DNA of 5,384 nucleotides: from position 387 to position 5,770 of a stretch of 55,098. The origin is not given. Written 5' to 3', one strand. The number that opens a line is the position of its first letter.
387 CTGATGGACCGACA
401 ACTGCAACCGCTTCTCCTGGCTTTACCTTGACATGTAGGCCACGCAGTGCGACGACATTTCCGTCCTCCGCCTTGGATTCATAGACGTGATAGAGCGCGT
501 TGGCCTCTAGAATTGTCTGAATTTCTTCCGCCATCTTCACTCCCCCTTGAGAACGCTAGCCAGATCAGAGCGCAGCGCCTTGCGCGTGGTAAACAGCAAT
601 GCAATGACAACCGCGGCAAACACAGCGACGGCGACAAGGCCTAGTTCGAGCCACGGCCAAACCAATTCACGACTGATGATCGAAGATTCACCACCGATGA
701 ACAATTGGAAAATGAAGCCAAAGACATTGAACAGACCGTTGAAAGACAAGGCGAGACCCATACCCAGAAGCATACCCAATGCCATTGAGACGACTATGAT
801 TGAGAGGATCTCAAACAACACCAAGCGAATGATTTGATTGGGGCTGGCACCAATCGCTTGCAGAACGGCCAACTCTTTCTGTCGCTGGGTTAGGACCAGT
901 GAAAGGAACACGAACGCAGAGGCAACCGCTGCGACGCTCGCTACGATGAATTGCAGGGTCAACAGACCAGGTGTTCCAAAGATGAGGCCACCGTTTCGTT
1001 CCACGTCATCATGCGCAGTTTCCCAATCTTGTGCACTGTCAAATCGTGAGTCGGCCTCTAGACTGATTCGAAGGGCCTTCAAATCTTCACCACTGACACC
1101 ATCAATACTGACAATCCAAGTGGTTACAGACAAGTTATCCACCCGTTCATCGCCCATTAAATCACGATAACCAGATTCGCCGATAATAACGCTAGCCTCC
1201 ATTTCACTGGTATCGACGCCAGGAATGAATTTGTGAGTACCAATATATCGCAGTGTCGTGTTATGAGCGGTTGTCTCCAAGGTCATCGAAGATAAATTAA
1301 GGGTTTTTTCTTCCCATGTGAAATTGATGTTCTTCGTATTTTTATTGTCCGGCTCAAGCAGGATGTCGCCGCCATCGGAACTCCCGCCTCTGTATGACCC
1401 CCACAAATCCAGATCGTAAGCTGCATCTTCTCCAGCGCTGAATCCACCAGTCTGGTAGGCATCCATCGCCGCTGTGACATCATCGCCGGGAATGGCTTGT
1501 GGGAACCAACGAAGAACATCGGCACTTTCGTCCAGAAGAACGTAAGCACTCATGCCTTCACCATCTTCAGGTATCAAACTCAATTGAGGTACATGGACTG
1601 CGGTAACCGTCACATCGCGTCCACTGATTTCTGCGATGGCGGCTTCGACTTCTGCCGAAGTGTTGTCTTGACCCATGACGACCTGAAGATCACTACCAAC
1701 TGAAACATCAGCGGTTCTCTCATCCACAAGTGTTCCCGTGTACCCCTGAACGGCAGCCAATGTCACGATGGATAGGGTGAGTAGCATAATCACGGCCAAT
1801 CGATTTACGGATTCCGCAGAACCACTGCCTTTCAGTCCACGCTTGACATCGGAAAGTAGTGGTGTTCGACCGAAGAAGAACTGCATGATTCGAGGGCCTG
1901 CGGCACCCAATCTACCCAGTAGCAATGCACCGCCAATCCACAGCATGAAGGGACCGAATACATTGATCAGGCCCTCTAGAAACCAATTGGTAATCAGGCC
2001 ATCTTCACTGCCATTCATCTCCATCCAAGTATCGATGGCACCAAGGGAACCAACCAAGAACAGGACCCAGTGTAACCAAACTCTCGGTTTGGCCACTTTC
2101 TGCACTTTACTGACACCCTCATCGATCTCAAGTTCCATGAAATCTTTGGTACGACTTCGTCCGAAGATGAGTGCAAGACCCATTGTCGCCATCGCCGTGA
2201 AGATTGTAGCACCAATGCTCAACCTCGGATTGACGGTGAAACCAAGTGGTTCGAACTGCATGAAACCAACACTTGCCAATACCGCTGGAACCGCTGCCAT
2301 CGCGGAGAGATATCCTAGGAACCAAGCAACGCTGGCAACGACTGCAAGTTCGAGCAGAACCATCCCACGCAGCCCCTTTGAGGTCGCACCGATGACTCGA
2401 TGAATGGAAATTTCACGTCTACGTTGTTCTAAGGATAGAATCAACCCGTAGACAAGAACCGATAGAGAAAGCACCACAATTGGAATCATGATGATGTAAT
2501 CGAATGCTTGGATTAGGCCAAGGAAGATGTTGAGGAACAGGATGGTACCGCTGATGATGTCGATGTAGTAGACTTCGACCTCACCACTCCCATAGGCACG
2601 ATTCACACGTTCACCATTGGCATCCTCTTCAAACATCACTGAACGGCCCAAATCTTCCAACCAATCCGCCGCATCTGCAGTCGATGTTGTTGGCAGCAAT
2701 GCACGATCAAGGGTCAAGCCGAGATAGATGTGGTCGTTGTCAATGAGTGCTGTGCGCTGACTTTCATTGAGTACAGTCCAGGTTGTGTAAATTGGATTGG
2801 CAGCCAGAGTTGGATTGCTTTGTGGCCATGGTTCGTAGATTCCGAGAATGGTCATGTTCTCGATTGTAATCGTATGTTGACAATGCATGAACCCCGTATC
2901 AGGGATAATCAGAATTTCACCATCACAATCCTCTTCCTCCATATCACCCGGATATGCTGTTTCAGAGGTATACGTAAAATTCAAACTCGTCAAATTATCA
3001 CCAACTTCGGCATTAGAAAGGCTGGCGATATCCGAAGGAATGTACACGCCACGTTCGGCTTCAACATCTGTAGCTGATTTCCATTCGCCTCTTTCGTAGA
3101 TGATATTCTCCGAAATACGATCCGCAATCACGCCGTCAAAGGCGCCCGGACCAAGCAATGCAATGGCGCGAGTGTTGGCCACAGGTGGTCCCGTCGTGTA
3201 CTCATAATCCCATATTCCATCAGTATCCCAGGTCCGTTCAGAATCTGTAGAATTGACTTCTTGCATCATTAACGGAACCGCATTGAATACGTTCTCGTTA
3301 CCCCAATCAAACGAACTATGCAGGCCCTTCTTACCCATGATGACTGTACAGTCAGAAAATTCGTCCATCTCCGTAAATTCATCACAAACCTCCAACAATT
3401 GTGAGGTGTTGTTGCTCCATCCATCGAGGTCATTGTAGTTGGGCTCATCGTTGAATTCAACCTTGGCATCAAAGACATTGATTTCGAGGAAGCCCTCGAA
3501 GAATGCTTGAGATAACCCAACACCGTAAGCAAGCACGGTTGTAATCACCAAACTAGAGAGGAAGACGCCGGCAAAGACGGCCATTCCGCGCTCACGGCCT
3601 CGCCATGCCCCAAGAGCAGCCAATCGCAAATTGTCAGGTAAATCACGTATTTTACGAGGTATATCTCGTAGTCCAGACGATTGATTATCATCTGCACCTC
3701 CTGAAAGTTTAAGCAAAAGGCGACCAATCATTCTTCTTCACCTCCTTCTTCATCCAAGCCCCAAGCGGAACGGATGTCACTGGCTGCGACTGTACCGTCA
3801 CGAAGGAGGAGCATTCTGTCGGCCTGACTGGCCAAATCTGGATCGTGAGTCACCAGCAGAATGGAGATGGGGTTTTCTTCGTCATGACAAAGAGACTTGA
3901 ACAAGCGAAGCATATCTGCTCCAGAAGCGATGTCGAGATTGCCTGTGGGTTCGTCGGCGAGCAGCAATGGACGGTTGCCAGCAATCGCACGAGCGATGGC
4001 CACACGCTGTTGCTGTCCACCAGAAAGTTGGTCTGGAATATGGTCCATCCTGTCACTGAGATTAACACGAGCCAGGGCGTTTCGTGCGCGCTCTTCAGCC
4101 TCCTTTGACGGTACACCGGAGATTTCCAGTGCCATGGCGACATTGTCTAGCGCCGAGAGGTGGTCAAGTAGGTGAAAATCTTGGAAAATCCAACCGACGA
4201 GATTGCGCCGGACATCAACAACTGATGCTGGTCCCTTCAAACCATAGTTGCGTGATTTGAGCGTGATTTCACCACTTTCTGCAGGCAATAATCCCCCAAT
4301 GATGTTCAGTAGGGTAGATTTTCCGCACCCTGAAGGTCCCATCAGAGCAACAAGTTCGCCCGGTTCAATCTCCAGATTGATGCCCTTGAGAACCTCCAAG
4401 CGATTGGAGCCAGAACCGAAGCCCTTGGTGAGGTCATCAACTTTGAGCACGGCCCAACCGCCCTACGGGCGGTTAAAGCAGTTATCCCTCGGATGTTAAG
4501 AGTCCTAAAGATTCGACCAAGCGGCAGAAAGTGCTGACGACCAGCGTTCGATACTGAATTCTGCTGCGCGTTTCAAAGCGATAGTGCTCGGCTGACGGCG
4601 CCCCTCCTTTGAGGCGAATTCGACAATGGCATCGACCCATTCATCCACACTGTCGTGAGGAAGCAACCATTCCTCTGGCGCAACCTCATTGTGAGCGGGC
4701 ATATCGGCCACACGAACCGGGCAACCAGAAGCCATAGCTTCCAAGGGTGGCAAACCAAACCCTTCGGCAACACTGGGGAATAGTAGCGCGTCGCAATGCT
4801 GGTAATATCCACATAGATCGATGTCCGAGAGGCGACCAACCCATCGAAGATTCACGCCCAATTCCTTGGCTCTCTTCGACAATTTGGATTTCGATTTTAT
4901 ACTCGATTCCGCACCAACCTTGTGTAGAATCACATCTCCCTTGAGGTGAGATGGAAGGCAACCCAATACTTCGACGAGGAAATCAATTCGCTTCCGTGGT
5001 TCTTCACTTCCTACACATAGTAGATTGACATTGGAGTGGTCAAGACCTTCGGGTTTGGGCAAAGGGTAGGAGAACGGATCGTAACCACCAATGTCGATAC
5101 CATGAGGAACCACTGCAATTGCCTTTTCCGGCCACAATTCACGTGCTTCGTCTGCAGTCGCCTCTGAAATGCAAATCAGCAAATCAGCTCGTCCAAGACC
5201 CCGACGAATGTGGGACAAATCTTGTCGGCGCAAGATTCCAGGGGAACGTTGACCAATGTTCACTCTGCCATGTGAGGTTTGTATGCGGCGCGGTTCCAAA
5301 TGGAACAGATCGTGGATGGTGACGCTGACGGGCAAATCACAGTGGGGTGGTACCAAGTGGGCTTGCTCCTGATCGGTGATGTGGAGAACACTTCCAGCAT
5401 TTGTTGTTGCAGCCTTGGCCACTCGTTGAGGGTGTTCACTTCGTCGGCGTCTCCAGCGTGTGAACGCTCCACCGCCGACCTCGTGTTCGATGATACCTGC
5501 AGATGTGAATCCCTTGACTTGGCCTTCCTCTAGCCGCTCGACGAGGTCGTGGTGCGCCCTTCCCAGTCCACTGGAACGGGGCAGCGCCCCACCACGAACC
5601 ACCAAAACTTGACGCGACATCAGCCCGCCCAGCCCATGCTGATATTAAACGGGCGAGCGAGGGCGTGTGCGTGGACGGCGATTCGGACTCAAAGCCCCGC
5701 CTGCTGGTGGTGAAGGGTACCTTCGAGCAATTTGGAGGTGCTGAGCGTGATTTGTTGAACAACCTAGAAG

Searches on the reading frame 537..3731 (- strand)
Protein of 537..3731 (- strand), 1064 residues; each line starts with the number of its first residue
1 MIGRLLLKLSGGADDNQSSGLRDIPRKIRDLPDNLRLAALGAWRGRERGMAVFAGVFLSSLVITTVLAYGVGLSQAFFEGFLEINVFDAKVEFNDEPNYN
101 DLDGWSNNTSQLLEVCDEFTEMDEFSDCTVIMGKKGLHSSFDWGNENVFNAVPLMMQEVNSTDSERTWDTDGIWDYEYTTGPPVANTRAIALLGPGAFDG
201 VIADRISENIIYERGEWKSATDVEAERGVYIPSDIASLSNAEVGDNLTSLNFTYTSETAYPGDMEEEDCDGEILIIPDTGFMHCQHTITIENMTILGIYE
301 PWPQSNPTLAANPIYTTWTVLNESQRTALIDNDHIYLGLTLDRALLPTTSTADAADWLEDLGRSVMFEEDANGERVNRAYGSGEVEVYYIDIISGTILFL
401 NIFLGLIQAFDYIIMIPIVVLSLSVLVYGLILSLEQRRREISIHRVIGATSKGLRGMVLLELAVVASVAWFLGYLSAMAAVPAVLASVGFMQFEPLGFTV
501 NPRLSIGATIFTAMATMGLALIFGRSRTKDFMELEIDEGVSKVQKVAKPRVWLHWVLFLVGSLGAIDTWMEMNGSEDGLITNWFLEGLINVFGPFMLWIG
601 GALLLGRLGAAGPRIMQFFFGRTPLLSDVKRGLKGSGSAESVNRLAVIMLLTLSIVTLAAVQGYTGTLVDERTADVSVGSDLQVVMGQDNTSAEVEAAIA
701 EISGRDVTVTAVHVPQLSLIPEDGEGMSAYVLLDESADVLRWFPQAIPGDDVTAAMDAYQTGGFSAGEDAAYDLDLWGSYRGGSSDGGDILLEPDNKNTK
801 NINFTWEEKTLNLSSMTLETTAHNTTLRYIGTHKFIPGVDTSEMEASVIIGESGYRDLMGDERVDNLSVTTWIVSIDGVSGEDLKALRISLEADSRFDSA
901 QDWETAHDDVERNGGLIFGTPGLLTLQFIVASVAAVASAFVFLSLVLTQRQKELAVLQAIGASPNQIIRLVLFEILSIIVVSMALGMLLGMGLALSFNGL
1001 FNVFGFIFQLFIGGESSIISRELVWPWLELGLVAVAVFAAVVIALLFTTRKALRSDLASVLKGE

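Call 78: search_protein_families(library=pfam, proteins=[window:537-3731:-], max_evalue=0.001)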
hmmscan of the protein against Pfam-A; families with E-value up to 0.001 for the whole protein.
window:537-3731:- (1064 aa): 1 family
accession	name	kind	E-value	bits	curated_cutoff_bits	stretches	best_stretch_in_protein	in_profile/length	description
PF02687.27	FtsX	-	2.7e-20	73.1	25.5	2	928-1055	4-118/120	FtsX-like permease C-terminal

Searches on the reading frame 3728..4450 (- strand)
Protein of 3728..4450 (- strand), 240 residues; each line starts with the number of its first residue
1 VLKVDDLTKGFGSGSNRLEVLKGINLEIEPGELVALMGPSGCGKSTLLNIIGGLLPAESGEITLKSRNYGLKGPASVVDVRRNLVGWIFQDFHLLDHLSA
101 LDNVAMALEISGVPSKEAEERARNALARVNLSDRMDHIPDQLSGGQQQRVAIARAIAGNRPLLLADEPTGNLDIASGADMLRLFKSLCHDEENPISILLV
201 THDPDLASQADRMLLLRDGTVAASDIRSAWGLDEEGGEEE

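Call 78: search_protein_families(library=pfam, proteins=[window:3728-4450:-], max_evalue=0.001)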
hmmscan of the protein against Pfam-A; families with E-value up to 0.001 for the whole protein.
window:3728-4450:- (240 aa): 5 families
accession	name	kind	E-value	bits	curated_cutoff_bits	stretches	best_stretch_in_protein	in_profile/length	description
PF00005.33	ABC_tran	-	3.4e-36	125.3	25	1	21-169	1-136/137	ABC transporter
PF13304.12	AAA_21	-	5.1e-05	23.9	27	0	33-76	1-47/304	AAA domain, putative AbiEii toxin, Type IV TA system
PF03193.22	RsgA_GTPase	-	8.9e-05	22.8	30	1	27-64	103-139/174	RsgA GTPase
PF02463.25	SMC_N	-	0.00014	21.8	40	0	33-214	26-209/220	RecF/RecN/SMC N terminal domain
PF13401.12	AAA_22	-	0.00025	21.8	27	1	33-202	7-123/130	AAA domain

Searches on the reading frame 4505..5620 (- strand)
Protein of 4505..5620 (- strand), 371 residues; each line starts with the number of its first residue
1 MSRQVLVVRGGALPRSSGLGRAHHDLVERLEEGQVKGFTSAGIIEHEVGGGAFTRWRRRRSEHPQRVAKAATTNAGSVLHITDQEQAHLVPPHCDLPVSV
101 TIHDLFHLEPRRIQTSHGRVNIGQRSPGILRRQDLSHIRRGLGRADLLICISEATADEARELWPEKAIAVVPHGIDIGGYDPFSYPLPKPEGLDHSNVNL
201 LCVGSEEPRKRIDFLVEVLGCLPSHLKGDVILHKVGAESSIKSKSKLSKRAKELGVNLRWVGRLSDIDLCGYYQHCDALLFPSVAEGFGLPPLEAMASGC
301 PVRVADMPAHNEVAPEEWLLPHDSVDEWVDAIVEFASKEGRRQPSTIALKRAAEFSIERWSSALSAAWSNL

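Call 78: search_protein_families(library=pfam, proteins=[window:4505-5620:-], max_evalue=0.001)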
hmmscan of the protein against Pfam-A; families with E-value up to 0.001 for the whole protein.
window:4505-5620:- (371 aa): 4 families
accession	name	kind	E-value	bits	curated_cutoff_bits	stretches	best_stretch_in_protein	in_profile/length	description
PF00534.26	Glycos_transf_1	-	1.6e-20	73.7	26.4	1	192-342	10-162/172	Glycosyl transferases group 1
PF13692.12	Glyco_trans_1_4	-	3.2e-19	70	27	1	199-335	3-139/142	Glycosyl transferases group 1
PF13439.12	Glyco_transf_4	-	3.7e-09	37.3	28.5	1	73-177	59-168/170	Glycosyltransferase Family 4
PF20706.3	GT4-conflict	-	4.3e-07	29.7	26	1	139-304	141-310/385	Family 4 Glycosyltransferase in conflict systems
